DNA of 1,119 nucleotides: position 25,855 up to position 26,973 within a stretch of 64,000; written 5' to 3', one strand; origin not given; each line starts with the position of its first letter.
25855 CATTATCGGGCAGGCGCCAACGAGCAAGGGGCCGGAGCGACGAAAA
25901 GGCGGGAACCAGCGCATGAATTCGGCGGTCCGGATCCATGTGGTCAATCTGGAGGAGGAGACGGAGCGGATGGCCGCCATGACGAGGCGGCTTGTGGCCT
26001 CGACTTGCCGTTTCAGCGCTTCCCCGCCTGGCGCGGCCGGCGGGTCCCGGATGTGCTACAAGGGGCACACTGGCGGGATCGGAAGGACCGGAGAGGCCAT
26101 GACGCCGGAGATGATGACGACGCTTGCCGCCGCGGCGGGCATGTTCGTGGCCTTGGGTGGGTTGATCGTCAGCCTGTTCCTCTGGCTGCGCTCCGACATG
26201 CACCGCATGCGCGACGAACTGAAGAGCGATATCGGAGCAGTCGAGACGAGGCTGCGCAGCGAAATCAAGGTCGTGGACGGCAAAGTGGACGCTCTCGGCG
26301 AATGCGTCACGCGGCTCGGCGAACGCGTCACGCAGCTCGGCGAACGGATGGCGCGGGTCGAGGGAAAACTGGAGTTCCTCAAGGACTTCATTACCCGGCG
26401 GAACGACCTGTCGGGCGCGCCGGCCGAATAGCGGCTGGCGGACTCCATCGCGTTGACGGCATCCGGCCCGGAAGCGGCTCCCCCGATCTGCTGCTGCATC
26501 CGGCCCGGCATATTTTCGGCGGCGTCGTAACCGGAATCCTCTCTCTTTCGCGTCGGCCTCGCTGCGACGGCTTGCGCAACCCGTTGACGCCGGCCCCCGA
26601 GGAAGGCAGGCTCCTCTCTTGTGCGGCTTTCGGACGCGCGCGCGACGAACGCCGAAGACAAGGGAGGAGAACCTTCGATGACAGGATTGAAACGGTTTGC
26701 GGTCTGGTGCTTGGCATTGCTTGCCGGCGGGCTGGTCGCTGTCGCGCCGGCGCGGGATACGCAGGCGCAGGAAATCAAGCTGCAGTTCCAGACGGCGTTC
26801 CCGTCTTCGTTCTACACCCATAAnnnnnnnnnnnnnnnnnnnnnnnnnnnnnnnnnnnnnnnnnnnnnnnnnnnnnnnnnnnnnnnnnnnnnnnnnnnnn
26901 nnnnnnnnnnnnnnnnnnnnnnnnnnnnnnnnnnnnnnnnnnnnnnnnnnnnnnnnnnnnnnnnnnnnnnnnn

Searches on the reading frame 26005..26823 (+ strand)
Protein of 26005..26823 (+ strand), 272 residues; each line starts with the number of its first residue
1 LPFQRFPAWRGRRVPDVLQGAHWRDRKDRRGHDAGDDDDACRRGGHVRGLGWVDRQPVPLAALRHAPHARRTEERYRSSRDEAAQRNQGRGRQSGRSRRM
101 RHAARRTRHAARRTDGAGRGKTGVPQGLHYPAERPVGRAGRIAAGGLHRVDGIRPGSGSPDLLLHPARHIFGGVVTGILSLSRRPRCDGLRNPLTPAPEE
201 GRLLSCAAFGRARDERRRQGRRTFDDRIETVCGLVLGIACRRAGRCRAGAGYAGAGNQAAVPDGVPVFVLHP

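Call 44: search_protein_families(library=pfam, proteins=[window:26005-26823:+], max_evalue=0.01)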
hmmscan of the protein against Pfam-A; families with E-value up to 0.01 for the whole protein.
window:26005-26823:+ (272 aa): 0 families
